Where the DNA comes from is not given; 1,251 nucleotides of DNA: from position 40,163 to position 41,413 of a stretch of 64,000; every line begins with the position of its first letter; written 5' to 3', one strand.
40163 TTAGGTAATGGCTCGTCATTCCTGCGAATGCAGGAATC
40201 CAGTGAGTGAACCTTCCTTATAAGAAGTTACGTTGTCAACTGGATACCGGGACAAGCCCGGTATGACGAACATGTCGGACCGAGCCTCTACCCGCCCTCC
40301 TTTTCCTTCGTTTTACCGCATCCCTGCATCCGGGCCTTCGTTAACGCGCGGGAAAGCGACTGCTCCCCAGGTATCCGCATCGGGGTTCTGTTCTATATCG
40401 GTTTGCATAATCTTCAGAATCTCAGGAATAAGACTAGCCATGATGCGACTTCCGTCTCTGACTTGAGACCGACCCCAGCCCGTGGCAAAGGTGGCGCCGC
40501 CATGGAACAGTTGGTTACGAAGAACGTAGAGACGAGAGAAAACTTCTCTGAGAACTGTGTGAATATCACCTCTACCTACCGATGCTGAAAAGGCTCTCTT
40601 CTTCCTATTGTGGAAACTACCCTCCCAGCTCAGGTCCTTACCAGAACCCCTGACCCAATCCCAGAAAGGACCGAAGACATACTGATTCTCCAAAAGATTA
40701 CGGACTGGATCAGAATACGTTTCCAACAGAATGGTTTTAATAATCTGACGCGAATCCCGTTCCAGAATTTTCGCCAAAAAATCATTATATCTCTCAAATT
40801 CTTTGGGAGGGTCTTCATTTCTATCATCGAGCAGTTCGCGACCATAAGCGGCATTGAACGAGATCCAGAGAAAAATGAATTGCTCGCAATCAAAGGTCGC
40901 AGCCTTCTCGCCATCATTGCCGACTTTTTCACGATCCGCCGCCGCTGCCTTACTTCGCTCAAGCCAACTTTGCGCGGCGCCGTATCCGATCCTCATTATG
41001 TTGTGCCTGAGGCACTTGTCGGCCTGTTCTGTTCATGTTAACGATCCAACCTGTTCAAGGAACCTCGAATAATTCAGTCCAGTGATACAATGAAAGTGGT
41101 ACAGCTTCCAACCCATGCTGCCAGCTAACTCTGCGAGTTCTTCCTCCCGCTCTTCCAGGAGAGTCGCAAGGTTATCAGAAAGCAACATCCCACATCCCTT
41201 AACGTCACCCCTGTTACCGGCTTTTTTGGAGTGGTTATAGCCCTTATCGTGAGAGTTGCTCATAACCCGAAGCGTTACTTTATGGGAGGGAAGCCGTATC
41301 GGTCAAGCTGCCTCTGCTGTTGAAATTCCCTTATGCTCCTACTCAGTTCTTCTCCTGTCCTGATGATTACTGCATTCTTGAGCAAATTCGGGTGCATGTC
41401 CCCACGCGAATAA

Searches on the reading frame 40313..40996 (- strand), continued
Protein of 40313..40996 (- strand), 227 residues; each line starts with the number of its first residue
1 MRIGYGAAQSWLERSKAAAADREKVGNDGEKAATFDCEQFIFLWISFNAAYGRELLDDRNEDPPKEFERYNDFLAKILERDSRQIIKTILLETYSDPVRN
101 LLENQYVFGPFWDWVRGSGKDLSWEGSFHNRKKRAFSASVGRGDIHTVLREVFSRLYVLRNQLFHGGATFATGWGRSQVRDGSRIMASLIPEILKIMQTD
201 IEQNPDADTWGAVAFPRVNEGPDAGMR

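Call 76: search_dna_similar(query=P0002, collection=plasmids, mode=protein, max_evalue=0.00001, max_rows=20)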
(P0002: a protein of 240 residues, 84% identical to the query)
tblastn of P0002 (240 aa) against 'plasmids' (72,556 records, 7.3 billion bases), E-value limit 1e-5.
Records with a match: 23; places in all: 23; records where one place covers at least 80% of the query: 21.
Best place of each record, by identity: <60% 23.
By first word of the organism name: Sphingobium 7; Sphingomonas 2; Haematobacter 1; Aminobacter 1; Acinetobacter 1; Leisingera 1; Paracoccus 1; Thioclava 1; Qipengyuania 1; Sinorhizobium 1; and 6 more.
By predicted mobility (MOB-suite, as given by PLSDB): conjugative 14; non-mobilizable 7; mobilizable 2.
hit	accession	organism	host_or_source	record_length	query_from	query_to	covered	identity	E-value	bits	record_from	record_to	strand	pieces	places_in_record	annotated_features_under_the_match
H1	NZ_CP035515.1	Haematobacter massiliensis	single cell,human skin swab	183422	17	231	90%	40.0%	1e-33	134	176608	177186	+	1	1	HEPN domain-containing protein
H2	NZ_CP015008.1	Aminobacter aminovorans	cell culture,soil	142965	17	231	90%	39.5%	2e-31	128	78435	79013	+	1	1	HEPN domain-containing protein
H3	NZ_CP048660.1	Acinetobacter piscicola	Pig,feces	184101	11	231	92%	38.2%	2e-35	139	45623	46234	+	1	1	HEPN domain-containing protein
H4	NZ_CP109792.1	Leisingera thetidis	-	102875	17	232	90%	38.0%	6e-31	127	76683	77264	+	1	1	HEPN domain-containing protein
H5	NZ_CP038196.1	Paracoccus versutus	single cell,soil adjacent to the roots ...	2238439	17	231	90%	37.7%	2e-30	125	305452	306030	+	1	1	none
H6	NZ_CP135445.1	Thioclava sp. FTW29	-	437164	1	239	100%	32.4%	8e-27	115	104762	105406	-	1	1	hypothetical protein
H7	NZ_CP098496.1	Qipengyuania citrea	whole organism,South China Sea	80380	17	231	90%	35.3%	5e-28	118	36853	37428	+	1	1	HEPN domain-containing protein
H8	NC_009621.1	Sinorhizobium medicae WSM419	-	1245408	17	233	90%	34.7%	3e-28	119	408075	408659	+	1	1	record has no annotation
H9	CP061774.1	Ochrobactrum sp. MT180101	Water,Breeding wastewater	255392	17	231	90%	35.0%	1e-26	114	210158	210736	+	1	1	hypothetical protein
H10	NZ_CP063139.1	Francisella philomiragia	Homo sapiens,soft tissue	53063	12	218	86%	36.2%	3e-33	134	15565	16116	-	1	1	HEPN domain-containing protein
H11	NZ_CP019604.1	Croceicoccus marinus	-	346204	17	231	90%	34.4%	5e-29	121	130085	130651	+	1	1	HEPN domain-containing protein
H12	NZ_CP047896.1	Sphingomonas changnyeongensis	Single cell,Fresh water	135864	15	231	90%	33.6%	2e-26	114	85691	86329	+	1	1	HEPN domain-containing protein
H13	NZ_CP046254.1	Sphingobium sp. CAP-1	cell culture,activated sludge of ...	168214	17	210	81%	34.2%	6e-25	109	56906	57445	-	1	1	HEPN domain-containing protein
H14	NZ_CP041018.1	Sphingobium fuliginis ATCC 27551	cell culture,Water of rice field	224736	17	210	81%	34.2%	6e-25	109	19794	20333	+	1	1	HEPN domain-containing protein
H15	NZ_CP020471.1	Fuscovulum blasticum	cell culture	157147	53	231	75%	36.3%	4e-26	113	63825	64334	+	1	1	HEPN domain-containing protein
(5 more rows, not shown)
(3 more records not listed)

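Call 77: search_dna_similar(query=P0002, collection=phages, mode=protein, max_evalue=0.001, max_rows=10)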
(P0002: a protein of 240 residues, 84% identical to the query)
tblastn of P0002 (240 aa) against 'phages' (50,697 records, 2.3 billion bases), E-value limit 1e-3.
No match.

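Call 78: get_annotated_region(hit=H1, flank=4000)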
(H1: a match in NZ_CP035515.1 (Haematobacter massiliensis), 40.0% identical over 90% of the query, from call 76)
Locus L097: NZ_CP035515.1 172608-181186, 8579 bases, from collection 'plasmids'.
description: Haematobacter massiliensis strain OT1 plasmid pOT1-5, complete sequence
organism: Haematobacter massiliensis (NCBI taxid 195105)
taxonomy: Bacteria; Pseudomonadota; Alphaproteobacteria; Rhodobacterales; Paracoccaceae; Haematobacter; Haematobacter massiliensis
host: -; source: single cell,human skin swab; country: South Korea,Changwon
typing (MOB-suite, as given by PLSDB): non-mobilizable; mating-pair formation MPF_T
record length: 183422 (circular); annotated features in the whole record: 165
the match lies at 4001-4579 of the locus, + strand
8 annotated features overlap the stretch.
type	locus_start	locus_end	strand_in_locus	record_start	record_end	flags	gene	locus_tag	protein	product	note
CDS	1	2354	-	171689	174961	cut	-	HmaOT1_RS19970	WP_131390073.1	TM0106 family RecB-like putative nuclease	-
CDS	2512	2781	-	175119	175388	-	-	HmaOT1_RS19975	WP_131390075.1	hypothetical protein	-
CDS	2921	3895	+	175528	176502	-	-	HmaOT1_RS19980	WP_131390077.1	WYL domain-containing protein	-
CDS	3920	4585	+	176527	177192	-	-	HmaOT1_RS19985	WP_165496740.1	HEPN domain-containing protein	-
CDS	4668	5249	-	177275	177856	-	-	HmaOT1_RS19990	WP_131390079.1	rhomboid family intramembrane serine protease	-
CDS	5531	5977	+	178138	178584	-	-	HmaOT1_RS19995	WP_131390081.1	bifunctional (p)ppGpp synthetase/guanosine-3',5'-bis(diphosphate) 3'-pyrophosphohydrolase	-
CDS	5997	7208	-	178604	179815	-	-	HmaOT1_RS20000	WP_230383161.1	helix-turn-helix domain-containing protein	-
CDS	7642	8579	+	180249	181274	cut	-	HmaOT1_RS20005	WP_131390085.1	IS110 family transposase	-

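Call 79: get_annotated_region(hit=H3, flank=4000)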
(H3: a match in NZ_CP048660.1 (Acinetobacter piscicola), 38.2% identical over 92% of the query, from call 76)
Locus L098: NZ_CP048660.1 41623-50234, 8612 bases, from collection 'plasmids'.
description: Acinetobacter piscicola strain YH12207_T plasmid pYH12207-1, complete sequence
organism: Acinetobacter piscicola (NCBI taxid 2006115)
taxonomy: Bacteria; Pseudomonadota; Gammaproteobacteria; Moraxellales; Moraxellaceae; Acinetobacter; Acinetobacter piscicola
host: -; source: Pig,feces; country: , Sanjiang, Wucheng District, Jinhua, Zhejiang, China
typing (MOB-suite, as given by PLSDB): mobilizable; relaxase MOBP,MOBP
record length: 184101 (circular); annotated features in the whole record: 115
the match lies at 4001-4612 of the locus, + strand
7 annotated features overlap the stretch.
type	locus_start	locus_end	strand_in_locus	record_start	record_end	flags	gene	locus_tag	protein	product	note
CDS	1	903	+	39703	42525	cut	-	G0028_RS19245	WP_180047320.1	hypothetical protein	-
CDS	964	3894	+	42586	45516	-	-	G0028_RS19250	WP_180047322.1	hypothetical protein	-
CDS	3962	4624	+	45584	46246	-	-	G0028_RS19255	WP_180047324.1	HEPN domain-containing protein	-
CDS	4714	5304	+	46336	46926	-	-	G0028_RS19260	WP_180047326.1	dynamin family protein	-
CDS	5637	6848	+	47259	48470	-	-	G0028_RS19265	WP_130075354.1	tyrosine-type recombinase/integrase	GO:0015074 - DNA integration [Evidence IEA]; GO:0006310 - DNA recombination [Evidence IEA]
CDS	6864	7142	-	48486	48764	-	-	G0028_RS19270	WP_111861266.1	helix-turn-helix transcriptional regulator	-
CDS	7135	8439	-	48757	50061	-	-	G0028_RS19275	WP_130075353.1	HipA domain-containing protein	-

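Call 80: get_annotated_region(hit=H10, flank=4000)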
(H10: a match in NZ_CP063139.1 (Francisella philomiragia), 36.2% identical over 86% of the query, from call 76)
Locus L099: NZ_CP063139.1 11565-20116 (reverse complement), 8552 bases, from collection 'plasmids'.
description: Francisella philomiragia strain 18844 plasmid unnamed, complete sequence
organism: Francisella philomiragia (NCBI taxid 28110)
taxonomy: Bacteria; Pseudomonadota; Gammaproteobacteria; Thiotrichales; Francisellaceae; Francisella; Francisella philomiragia
host: -; source: Homo sapiens,soft tissue; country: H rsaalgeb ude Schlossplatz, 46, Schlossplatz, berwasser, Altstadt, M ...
typing (MOB-suite, as given by PLSDB): non-mobilizable
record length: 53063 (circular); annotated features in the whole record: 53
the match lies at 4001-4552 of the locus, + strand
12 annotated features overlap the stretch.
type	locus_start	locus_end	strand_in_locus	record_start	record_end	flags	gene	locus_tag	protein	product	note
CDS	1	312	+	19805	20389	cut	-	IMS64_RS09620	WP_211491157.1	hypothetical protein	-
CDS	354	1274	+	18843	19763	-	-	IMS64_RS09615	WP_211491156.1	hypothetical protein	-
CDS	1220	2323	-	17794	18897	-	-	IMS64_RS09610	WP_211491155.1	RNA-guided endonuclease TnpB family protein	-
CDS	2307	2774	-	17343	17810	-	tnpA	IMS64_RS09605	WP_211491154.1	IS200/IS605 family transposase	-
CDS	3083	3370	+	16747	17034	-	-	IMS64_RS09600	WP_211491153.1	hypothetical protein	-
CDS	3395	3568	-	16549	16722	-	-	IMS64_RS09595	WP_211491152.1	hypothetical protein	-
CDS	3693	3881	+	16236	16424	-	-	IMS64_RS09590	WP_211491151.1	hypothetical protein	-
CDS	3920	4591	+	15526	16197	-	-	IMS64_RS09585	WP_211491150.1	HEPN domain-containing protein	-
CDS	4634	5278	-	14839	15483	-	-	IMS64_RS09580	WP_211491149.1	S24 family peptidase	-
CDS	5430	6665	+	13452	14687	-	-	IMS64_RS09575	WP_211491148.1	DNA polymerase IV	-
CDS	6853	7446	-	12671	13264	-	-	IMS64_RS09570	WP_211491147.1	class I SAM-dependent methyltransferase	-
CDS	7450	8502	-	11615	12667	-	-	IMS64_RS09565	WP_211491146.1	HNH endonuclease domain-containing protein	-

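Call 81: get_annotated_region(hit=H14, flank=4000)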
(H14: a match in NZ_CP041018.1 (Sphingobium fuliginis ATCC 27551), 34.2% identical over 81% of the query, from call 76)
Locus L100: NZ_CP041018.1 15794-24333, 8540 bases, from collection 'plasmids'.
description: Sphingobium fuliginis ATCC 27551 plasmid pSF1, complete sequence
organism: Sphingobium fuliginis ATCC 27551 (NCBI taxid 1208342)
taxonomy: Bacteria; Pseudomonadota; Alphaproteobacteria; Sphingomonadales; Sphingomonadaceae; Sphingobium; Sphingobium fuliginis; Sphingobium fuliginis ATCC 27551
host: -; source: cell culture,Water of rice field; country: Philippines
typing (MOB-suite, as given by PLSDB): conjugative; replicon rep_cluster_647; relaxase MOBP; mating-pair formation MPF_T
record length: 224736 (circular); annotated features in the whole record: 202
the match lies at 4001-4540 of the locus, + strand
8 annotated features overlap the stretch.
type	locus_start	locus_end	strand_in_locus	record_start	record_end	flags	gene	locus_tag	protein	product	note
CDS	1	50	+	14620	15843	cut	virB10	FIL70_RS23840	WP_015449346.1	type IV secretion system protein VirB10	-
CDS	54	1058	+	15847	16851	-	virB11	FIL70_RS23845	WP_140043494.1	P-type DNA transfer ATPase VirB11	GO:0044097 - secretion by the type IV secretion system [Evidence IEA]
CDS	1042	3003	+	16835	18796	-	-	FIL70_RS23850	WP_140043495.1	type IV secretory system conjugative DNA transfer family protein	-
CDS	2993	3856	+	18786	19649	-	-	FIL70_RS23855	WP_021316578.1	LPD7 domain-containing protein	-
CDS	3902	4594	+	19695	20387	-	-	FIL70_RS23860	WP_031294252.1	HEPN domain-containing protein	-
CDS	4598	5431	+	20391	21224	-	-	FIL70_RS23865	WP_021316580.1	DUF3883 domain-containing protein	-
CDS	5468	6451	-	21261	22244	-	-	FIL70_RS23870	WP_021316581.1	WYL domain-containing protein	-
CDS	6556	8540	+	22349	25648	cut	-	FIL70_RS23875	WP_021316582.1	TM0106 family RecB-like putative nuclease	-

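Call 83: search_protein_families(library=pfam, proteins=[P0002], max_evalue=10)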
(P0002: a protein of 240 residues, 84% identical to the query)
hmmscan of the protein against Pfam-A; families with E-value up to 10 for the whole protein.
P0002 (240 aa): 1 family
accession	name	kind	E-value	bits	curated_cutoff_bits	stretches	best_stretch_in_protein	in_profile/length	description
PF19846.4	DUF6321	-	1.7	9.8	28.5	1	9-45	29-66/72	Domain of unknown function (DUF6321)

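Call 84: search_protein_families(library=padloc, proteins=[P0002, L097:3920-4585:+, L097:2921-3895:+], max_evalue=0.01)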
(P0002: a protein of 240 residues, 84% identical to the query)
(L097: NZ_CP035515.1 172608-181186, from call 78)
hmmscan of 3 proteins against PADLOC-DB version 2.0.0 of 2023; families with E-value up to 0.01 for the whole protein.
P0002 (240 aa): 0 families

L097:3920-4585:+ (221 aa): 0 families

L097:2921-3895:+ (324 aa): 5 families
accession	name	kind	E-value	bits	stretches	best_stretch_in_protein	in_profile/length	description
PDLC01766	Cas3c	-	5.5e-26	89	1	3-315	4-308/1009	-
PDLC01652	WYL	-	5e-25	86.7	1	145-312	15-154/162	"CAS-I,CAS-II,CAS-III,CAS-IV,CAS-V,CAS-VI; associated_signaling"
PDLC01457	WYL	-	6.9e-22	76.2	1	5-307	2-228/229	"CAS-I,CAS-II,CAS-III,CAS-IV,CAS-V,CAS-VI; associated_signaling"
PDLC01484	WYL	-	0.0096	13.1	0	292-313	405-426/437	"CAS-I,CAS-II,CAS-III,CAS-IV,CAS-V,CAS-VI; associated_signaling"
PDLC01510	WYL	-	0.0096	13.1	0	292-313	405-426/437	"CAS-I,CAS-II,CAS-III,CAS-IV,CAS-V,CAS-VI; associated_signaling"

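Call 89: fold_search(model_id=the predicted structure, library=pdb)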
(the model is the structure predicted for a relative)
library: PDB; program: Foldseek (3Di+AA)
matches with E <= 10: 215; with E <= 0.001: 0
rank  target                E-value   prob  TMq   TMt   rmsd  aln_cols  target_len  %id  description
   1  5i1u_A                7.6e-01  0.09  0.15  0.14  19.8       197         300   11  Crystal structure of germacradien-4-ol synthase from Streptomyces citricolor (released 2016-03-30)
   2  6ikn_B                8.2e-01  0.20  0.21  0.17  32.4       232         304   11  Crystal structure of the GAS7 F-BAR domain (released 2019-10-16)
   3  8vp9_A                8.2e-01  0.06  0.13  0.07  24.4       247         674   12  Cryo-EM structure of the cysteine-free ABC transporter PCAT1 bound with ADP and Substrate (released 2024-10-30)
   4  6bpp_B                8.6e-01  0.06  0.12  0.08  25.9       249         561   11  E. coli MsbA in complex with LPS and inhibitor G092 (released 2018-05-02)
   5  8vow_B                9.4e-01  0.06  0.13  0.07  25.0       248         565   11  Cryo-EM structure of the ABC transporter PCAT1 cysteine-free core bound with MgATP and Vi (released 2024-10-30)
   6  4ry2_A                1.1e+00  0.08  0.14  0.07  24.7       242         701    8  Crystal structure of the peptidase-containing ABC transporter PCAT1 (released 2015-07-22)
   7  8vp5_A                1.1e+00  0.06  0.13  0.06  24.5       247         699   11  Cryo-EM structure of the ABC transporter PCAT1 bound with ADP and Substrate (released 2024-10-30)
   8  6v9z_A                1.3e+00  0.04  0.13  0.06  24.8       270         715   10  Cryo-EM structure of PCAT1 bound to its CtA peptide substrate (released 2020-01-22)
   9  2wbl_B                1.3e+00  0.09  0.15  0.12  16.5       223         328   13  Three-dimensional structure of a binary ROP-PRONE complex (released 2009-04-14)
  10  9ocj_B                1.4e+00  0.06  0.13  0.08  25.6       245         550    9  Transporter associated with antigen processing (TAP) bound to the viral protein CPXV012 in the outward-facing open sta (released 2025-09-10)
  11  7a0g_DDD              1.5e+00  0.08  0.15  0.12  33.4       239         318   12  Structure of the SmhB pore of the tripartite alpha-pore forming toxin, Smh, from Serratia marcescens. (released 2021-03-31)
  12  6ikn_A                1.7e+00  0.13  0.21  0.17  31.9       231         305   11  Crystal structure of the GAS7 F-BAR domain (released 2019-10-16)
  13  7ph2_A                1.7e+00  0.08  0.14  0.07  22.9       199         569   10  Nanodisc reconstituted MsbA in complex with nanobodies, spin-labeled at position A60C (released 2022-08-24)
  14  7a0g_BBB              1.7e+00  0.06  0.14  0.11  33.9       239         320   12  Structure of the SmhB pore of the tripartite alpha-pore forming toxin, Smh, from Serratia marcescens. (released 2021-03-31)
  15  8voz_A                1.7e+00  0.04  0.13  0.07  25.1       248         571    9  Cryo-EM structure of the ABC transporter PCAT1 cysteine-free core bound with MgADP and substrate (released 2024-10-30)
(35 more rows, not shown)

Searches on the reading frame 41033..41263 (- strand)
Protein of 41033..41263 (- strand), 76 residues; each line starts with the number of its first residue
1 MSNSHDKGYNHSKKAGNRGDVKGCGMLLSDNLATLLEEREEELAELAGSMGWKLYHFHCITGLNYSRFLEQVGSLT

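Call 3: search_protein_families(library=pfam, proteins=[window:41033-41263:-], max_evalue=0.1)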
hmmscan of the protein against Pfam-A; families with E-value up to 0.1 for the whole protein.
window:41033-41263:- (76 aa): 1 family
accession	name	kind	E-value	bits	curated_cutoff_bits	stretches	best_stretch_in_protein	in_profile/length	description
PF22153.2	SelB_WH1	-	0.059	13.5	26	1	28-63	7-42/57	Elongation factor SelB, first winged-helix domain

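Call 4: search_protein_families(library=padloc, proteins=[window:41033-41263:-], max_evalue=0.1)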
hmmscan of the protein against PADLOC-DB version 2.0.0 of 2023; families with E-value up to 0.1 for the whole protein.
window:41033-41263:- (76 aa): 0 families

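Call 5: search_protein_families(library=ncbifam, proteins=[window:41033-41263:-], max_evalue=0.1)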
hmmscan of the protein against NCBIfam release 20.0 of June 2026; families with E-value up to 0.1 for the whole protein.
window:41033-41263:- (76 aa): 0 families

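Call 37: find_homologous_proteins(query=window:41033-41263:-, max_evalue=0.01)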
Query window:41033-41263:- (76 aa): 1 proteins with E <= 0.01 among 1 candidates.
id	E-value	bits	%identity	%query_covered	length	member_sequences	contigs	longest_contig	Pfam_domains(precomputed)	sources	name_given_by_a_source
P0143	1.2e-36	142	98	86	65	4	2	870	-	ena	-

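Call 67: find_encoding_contigs(protein=P0143, flank=3000, max_places=4)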
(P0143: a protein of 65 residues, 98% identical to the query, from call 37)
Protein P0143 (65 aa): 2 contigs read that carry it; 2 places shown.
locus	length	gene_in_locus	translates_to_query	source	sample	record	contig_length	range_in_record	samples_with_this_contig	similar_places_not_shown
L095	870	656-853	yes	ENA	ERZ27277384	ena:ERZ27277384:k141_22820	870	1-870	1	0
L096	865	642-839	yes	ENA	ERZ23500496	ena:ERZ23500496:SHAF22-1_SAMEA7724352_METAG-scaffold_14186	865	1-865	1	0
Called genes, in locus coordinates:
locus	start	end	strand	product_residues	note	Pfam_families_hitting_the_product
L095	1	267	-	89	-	?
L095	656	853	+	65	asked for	-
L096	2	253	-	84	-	?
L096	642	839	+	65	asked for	-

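Call 83: search_protein_families(library=pfam, proteins=[window:41033-41263:-], max_evalue=10)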
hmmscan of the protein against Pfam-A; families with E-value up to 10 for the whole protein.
window:41033-41263:- (76 aa): 2 families
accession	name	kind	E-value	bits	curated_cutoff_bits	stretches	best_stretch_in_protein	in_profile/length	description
PF22153.2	SelB_WH1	-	0.059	13.5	26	1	28-63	7-42/57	Elongation factor SelB, first winged-helix domain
PF19893.4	DUF6366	-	0.14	13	27.2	1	40-54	37-51/69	Family of unknown function (DUF6366)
